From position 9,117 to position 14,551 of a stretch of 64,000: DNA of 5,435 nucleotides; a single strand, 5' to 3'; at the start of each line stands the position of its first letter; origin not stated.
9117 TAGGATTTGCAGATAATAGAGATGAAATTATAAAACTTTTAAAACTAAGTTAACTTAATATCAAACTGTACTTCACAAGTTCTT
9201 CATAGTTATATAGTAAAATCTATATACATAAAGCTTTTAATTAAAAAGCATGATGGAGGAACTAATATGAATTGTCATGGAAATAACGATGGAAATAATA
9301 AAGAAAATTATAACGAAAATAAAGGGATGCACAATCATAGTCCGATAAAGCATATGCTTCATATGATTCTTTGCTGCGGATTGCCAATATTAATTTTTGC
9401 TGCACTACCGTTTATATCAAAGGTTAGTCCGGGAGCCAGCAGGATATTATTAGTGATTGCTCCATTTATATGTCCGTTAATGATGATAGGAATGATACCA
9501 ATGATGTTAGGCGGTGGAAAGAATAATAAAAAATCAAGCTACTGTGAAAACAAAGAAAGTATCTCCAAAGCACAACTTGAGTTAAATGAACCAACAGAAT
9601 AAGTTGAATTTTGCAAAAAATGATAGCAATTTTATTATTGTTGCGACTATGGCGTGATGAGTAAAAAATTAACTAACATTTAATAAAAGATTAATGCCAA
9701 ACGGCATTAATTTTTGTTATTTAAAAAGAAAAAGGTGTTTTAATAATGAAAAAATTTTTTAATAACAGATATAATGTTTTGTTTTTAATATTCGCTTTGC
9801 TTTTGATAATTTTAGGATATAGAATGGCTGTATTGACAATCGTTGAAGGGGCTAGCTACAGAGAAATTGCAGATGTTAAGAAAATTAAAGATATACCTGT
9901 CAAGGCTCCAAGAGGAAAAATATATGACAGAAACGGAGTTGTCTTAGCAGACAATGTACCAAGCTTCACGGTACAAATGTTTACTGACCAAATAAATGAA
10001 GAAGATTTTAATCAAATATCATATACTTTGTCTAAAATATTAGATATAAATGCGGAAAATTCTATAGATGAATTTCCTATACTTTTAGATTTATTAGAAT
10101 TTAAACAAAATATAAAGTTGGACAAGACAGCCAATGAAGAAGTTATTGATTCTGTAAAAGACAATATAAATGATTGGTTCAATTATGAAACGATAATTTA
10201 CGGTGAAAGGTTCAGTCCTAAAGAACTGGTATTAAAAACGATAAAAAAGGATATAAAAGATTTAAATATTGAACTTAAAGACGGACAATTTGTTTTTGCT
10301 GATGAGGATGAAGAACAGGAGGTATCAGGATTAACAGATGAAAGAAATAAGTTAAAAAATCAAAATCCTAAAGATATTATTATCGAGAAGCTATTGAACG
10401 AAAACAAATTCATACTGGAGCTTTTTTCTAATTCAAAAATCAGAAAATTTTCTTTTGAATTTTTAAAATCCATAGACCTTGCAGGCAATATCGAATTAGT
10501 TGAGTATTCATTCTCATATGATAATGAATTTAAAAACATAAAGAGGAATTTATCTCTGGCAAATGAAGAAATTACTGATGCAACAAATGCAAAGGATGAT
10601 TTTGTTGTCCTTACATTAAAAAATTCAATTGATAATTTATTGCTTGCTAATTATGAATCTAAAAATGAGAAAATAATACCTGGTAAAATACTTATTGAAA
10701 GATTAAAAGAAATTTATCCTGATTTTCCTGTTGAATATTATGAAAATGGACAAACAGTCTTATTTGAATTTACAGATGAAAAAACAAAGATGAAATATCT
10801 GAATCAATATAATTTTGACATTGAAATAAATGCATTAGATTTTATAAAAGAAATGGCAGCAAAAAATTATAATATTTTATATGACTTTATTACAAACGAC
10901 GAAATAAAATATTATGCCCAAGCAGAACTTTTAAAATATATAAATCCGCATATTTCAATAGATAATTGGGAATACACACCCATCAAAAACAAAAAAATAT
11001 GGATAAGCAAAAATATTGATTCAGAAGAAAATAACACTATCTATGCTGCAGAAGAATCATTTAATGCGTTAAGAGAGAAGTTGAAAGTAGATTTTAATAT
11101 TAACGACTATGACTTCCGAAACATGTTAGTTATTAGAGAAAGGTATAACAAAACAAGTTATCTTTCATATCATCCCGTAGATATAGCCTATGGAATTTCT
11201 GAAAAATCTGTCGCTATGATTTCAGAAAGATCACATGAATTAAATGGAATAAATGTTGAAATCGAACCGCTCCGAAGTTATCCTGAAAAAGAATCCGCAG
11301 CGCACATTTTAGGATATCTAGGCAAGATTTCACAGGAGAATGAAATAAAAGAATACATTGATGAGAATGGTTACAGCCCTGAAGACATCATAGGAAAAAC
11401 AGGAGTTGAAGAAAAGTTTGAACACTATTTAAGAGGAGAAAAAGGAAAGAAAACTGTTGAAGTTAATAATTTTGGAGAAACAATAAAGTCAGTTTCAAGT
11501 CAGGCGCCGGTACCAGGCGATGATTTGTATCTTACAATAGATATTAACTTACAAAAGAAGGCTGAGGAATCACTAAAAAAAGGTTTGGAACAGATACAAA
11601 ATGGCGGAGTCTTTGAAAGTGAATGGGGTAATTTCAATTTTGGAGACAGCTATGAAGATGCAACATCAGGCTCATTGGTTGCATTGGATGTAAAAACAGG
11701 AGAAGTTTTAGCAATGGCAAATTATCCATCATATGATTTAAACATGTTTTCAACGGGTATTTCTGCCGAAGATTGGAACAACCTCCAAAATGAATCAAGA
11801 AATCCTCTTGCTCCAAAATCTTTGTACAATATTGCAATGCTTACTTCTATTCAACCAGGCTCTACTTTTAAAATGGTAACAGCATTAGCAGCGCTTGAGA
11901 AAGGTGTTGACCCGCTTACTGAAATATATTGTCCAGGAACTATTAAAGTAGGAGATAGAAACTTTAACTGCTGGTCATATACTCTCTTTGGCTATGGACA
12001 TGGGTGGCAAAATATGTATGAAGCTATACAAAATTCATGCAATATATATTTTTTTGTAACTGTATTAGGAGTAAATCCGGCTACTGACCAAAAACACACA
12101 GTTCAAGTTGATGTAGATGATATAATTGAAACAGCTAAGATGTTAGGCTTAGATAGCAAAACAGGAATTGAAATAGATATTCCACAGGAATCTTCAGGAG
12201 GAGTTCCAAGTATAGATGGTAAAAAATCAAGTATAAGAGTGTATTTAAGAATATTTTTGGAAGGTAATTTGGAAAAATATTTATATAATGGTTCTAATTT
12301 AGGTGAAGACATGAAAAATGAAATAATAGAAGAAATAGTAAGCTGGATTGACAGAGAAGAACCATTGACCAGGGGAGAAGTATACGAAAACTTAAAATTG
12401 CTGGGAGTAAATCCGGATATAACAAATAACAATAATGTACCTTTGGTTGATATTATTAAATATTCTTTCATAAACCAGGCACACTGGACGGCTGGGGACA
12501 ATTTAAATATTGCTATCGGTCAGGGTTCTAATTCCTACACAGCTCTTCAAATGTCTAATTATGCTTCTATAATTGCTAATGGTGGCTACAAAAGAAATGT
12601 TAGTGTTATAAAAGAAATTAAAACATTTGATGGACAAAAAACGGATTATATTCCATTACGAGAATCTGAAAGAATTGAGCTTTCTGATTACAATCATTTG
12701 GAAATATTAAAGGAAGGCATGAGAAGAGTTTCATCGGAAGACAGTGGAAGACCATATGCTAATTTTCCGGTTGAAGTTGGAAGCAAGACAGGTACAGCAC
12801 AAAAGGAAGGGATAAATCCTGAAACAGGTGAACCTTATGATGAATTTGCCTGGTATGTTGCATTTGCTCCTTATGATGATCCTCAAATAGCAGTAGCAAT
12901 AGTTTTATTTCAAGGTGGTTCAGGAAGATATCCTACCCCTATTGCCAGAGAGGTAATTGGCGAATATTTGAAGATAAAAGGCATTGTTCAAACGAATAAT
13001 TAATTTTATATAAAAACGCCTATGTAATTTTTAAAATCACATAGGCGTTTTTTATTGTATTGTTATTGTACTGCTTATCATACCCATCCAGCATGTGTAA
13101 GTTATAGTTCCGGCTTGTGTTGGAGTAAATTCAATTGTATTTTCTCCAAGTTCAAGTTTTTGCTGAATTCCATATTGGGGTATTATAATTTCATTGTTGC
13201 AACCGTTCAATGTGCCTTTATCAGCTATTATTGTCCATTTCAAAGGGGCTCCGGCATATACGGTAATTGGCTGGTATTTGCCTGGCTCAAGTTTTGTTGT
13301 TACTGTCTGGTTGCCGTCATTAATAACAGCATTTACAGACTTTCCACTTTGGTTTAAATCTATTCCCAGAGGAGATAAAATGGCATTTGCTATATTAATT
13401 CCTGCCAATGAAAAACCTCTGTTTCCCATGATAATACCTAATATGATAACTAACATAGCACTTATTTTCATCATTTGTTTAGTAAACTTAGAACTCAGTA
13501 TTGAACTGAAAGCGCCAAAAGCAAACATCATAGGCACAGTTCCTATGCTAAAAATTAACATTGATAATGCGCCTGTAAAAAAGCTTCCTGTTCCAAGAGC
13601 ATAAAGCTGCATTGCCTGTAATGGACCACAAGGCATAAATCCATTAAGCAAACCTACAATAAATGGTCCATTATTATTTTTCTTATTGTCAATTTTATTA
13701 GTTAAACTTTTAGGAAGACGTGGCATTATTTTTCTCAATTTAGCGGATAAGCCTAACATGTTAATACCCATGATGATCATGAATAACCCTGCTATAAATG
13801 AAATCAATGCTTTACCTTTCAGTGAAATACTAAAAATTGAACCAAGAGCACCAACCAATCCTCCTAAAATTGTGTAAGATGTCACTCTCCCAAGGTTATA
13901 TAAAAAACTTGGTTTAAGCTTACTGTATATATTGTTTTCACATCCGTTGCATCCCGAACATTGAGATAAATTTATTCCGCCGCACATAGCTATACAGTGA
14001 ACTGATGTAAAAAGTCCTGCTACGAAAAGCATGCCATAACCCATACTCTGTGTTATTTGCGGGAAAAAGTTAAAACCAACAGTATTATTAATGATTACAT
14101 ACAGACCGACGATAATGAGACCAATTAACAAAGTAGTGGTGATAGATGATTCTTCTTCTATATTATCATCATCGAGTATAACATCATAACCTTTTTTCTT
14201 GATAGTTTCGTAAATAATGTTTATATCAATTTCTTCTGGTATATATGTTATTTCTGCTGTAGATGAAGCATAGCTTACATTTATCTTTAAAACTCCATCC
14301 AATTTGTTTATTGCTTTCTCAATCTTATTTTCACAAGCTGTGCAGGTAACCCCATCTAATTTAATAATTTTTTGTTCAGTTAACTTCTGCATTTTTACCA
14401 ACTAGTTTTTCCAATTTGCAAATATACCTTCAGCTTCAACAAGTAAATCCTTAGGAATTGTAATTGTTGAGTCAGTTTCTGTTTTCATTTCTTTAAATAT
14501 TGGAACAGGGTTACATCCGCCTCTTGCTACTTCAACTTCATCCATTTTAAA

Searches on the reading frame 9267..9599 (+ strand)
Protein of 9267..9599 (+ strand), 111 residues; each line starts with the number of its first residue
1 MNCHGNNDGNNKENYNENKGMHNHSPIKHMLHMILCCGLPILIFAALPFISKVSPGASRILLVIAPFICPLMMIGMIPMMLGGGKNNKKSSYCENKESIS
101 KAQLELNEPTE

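Call 19: search_protein_families(library=ncbifam, proteins=[window:9267-9599:+], max_evalue=0.00001)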
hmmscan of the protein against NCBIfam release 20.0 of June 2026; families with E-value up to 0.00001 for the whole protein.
window:9267-9599:+ (111 aa): 0 families

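Call 73: search_protein_families(library=pfam, proteins=[window:9267-9599:+], max_evalue=0.01)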
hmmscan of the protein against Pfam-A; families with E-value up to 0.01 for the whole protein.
window:9267-9599:+ (111 aa): 0 families

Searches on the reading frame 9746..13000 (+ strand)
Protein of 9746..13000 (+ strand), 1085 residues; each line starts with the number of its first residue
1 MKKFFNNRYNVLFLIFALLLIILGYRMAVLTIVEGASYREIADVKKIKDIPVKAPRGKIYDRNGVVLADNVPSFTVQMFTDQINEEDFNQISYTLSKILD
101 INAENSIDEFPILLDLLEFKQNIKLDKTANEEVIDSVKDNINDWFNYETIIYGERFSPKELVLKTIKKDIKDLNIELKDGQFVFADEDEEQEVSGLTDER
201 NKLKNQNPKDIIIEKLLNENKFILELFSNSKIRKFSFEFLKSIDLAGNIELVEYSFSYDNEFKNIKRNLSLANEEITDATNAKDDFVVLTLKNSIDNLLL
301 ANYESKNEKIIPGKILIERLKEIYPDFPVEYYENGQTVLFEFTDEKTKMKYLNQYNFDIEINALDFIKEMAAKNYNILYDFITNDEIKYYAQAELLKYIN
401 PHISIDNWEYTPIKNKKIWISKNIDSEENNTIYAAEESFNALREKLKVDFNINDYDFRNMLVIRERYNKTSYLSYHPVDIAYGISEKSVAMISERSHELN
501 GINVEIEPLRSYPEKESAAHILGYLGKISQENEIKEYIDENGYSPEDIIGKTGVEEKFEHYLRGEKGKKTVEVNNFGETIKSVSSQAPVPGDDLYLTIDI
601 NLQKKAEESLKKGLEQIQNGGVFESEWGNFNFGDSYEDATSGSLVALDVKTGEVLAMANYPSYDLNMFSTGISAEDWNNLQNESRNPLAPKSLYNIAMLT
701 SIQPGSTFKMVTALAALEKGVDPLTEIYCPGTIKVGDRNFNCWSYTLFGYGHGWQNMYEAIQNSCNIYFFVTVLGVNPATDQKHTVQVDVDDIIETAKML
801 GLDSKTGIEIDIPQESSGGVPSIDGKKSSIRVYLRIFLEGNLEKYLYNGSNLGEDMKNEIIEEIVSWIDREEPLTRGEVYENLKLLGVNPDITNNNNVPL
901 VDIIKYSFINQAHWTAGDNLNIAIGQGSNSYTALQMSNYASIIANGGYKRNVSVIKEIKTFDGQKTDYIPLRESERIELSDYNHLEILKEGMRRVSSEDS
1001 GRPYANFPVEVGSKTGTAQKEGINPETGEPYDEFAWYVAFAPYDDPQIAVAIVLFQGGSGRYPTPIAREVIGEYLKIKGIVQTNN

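Call 19: search_protein_families(library=ncbifam, proteins=[window:9746-13000:+], max_evalue=0.00001)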
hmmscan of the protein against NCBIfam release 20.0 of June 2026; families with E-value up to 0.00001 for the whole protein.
window:9746-13000:+ (1085 aa): 17 families
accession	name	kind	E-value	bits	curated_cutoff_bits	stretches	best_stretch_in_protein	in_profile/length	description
TIGR03423.1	pbp2_mrdA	equivalog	1.3e-147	492.9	455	3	438-829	79-415/593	penicillin-binding protein 2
NF008061.0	PRK10795.1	equivalog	2.2e-61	208.3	962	4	443-610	103-267/634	peptidoglycan DD-transpeptidase MrdA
TIGR02214.1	spoVD_pbp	equivalog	2.8e-58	197.8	688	3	497-818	133-384/636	stage V sporulation protein D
NF038278.1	strep_PBP2B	exception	1.1e-42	146.4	975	3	460-821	173-502/678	penicillin-binding protein PBP2B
NF051842.1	PBP4_5_Efaec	equivalog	6.9e-33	113.9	700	2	494-612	239-353/668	penicillin-binding protein PBP4(5)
NF000237.1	MECA_PBP2A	equivalog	8.3e-28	97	750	2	641-774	344-472/668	PBP2a family beta-lactam-resistant peptidoglycan transpeptidase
NF000410.1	MECA1_pure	exception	2.2e-25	88.9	1480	2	641-774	342-470/666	PBP2a family beta-lactam-resistant peptidoglycan transpeptidase MecA1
NF000408.1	MECA2_pure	exception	4.6e-25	87.9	1525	2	641-776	344-474/668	PBP2a family beta-lactam-resistant peptidoglycan transpeptidase MecA2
NF000409.1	MECA_pure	exception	6.1e-25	87.8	1490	2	641-776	344-474/668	PBP2a family beta-lactam-resistant peptidoglycan transpeptidase MecA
NF000407.1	MECC_PBP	exception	6.8e-24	84.1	1500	2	641-774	341-469/665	PBP2a family beta-lactam-resistant peptidoglycan transpeptidase MecC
NF033378.1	MECD_PBP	exception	2.9e-21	75.4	1450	1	501-775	234-476/678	PBP2a family beta-lactam-resistant peptidoglycan transpeptidase MecD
NF053573.1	PBP2_PenA_Neis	exception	3.4e-21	75.4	1105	1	542-721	180-325/572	peptidoglycan D,D-transpeptidase PBP2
NF000406.1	MECB_PBP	exception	1.8e-20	72.9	1450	2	640-776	343-474/674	PBP2a family beta-lactam-resistant peptidoglycan transpeptidase MecB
NF038271.1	strep_PBP2X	exception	4.3e-20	71.5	1050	1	420-745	97-376/750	penicillin-binding protein PBP2X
NF011685.0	PRK15105.1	subfamily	9.8e-19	67.3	737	1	498-721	155-322/588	peptidoglycan glycosyltransferase FtsI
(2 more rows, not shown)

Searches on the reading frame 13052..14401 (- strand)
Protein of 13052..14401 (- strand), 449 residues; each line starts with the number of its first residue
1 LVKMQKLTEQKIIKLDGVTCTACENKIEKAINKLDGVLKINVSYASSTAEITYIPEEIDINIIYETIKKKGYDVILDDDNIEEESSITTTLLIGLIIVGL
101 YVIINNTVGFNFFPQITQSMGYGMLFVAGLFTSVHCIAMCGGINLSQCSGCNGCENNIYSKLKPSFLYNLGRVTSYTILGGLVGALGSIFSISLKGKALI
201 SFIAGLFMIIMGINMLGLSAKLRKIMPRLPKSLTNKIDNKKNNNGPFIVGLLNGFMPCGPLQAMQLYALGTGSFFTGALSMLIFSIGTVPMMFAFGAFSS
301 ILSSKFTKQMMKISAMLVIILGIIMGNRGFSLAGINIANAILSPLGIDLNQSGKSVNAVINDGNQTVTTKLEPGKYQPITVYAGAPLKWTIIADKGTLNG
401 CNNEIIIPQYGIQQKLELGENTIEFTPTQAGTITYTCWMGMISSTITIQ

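Call 19: search_protein_families(library=ncbifam, proteins=[window:13052-14401:-], max_evalue=0.00001)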
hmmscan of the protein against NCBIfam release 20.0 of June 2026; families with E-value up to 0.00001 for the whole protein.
window:13052-14401:- (449 aa): 13 families
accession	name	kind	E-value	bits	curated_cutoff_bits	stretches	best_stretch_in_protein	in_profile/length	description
NF033795.1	chaper_CopZ_Bs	exception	1.3e-13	50.9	91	1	10-74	1-65/66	copper chaperone CopZ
NF033556.1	MerTP_fusion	equivalog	8.8e-13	48.3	180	1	5-74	116-185/186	mercuric transport protein MerTP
NF041115.1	UxxU_metal_bind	equivalog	2.4e-12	46.8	95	1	8-72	3-67/74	metal-binding (seleno)protein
NF033794.2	chaper_CopZ_Eh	exception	7.9e-10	38.7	95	1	13-73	4-64/68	copper chaperone CopZ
NF010311.1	PRK13748.1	subfamily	4.9e-09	35.6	600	1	13-84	3-73/560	mercury(II) reductase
TIGR00003.1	TIGR00003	subfamily_domain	5.9e-09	36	62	1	12-74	3-65/66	copper ion binding protein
NF047957.1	CopZ_AFE_1862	equivalog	1.5e-07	31.7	85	1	13-74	3-61/62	CopZ family metallochaperone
NF033781.1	chaper_CopP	exception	3.2e-07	30.4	112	1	10-74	1-64/65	copper-binding metallochaperone CopP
TIGR02052.1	MerP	equivalog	5.8e-07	29.9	92.55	1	13-73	27-87/92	mercury resistance system periplasmic binding protein MerP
NF008262.1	PRK11033.1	equivalog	1.2e-06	27.3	1005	1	8-120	40-149/731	zinc/cadmium/mercury/lead-transporting ATPase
NF045683.1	MerT_CopZ_Se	exception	2e-06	27.4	375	1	12-74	165-227/235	MerT/CopZ fusion-like heavy metal transport selenoprotein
NF001419.0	PRK00293.1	subfamily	2.5e-06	26.3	330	1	161-317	211-370/574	protein-disulfide reductase DsbD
NF033775.1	P_type_ZntA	exception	6.4e-06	24.7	1240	1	12-113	51-147/732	Zn(II)/Cd(II)/Pb(II) translocating P-type ATPase ZntA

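Call 73: search_protein_families(library=pfam, proteins=[window:13052-14401:-], max_evalue=0.01)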
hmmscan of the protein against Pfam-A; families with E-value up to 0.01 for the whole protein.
window:13052-14401:- (449 aa): 4 families
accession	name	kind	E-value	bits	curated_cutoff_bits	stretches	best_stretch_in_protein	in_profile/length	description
PF13386.12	DsbD_2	-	1.9e-52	178.5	24.9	1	125-323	2-198/199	Cytochrome C biogenesis protein transmembrane region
PF00403.32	HMA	-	1.8e-15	57.5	24.8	1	13-73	2-62/62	Heavy-metal-associated domain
PF02683.22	DsbD_TM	-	8.6e-09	35.5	27.1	1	161-322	44-211/219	Cytochrome C biogenesis protein transmembrane domain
PF13473.12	Cupredoxin_1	-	0.00057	20.3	27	1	362-446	18-102/104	Cupredoxin-like domain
